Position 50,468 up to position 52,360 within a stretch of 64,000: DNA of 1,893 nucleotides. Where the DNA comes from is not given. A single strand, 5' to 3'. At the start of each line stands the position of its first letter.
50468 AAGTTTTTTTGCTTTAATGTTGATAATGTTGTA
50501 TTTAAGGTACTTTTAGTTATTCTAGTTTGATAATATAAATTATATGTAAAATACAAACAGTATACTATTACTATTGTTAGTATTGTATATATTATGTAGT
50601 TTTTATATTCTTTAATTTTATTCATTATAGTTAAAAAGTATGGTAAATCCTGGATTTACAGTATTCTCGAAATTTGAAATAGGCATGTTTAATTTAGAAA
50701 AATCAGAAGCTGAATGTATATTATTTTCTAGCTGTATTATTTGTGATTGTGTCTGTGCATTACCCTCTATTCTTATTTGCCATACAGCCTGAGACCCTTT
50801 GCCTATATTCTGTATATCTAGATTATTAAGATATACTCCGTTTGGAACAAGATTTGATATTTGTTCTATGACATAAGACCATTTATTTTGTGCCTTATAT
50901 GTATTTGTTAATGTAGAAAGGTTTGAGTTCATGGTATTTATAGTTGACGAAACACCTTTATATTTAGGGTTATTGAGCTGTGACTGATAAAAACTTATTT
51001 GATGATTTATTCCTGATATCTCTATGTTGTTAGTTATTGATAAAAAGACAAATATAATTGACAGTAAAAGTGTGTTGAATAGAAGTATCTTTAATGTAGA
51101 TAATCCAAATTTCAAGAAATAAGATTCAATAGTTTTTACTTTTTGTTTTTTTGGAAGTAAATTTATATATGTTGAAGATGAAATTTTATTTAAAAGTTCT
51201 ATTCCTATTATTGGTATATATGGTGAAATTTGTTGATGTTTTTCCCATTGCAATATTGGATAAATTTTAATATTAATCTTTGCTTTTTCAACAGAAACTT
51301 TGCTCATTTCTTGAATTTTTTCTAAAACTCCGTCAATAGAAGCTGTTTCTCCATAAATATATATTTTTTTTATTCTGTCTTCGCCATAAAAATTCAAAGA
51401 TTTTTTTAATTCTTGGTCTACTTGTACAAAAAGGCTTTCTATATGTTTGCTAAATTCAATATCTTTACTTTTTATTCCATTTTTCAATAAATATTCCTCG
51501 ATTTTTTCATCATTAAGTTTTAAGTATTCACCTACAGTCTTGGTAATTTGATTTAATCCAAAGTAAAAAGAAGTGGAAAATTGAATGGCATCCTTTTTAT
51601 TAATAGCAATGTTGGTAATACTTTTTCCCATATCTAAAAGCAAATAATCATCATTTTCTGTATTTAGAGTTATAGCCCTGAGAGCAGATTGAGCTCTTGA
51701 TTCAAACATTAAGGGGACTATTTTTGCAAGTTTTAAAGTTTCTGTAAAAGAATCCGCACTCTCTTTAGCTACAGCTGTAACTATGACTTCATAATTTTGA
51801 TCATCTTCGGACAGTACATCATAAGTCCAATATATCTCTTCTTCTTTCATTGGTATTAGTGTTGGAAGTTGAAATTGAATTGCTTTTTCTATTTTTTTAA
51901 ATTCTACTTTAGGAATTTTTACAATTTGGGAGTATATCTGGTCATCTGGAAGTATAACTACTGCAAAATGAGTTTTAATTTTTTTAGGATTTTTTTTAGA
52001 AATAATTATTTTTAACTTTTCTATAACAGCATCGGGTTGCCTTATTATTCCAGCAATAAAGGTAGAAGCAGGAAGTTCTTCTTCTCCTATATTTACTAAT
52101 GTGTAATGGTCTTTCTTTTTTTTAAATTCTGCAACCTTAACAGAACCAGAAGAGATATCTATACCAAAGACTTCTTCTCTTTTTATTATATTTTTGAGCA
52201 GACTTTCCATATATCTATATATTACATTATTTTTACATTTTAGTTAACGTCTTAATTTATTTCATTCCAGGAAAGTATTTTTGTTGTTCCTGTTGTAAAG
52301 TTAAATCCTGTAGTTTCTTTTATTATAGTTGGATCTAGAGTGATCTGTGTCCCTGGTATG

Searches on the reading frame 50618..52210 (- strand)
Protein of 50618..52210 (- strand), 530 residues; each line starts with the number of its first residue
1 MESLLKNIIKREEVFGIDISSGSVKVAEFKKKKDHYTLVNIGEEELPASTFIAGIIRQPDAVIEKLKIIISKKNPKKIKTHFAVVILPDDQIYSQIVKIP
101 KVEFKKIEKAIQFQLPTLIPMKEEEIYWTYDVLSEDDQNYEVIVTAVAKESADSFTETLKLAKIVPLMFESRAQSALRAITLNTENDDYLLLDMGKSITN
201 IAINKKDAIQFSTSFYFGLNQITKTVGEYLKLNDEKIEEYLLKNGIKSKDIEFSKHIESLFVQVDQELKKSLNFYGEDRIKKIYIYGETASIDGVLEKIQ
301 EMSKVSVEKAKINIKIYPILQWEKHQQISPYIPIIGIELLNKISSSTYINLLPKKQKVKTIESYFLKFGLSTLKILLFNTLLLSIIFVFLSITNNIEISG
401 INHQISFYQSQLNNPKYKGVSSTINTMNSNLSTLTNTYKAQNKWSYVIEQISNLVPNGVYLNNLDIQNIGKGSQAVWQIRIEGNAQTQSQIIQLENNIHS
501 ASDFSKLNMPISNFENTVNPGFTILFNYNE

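Call 9: search_protein_families(library=pfam, proteins=[window:50618-52210:-], max_evalue=0.001)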
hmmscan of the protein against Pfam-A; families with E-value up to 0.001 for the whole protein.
window:50618-52210:- (530 aa): 3 families
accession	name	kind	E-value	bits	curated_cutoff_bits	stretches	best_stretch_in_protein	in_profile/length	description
PF11104.14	PilM_2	-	2.2e-22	79.9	27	1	16-308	1-303/340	Type IV pilus assembly protein PilM;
PF05137.18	PilN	-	1.4e-07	31.9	22.8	1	447-510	2-57/78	Fimbrial assembly protein (PilN)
PF14450.12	FtsA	-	7.2e-05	23.6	31.8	1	191-308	2-108/127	Cell division protein FtsA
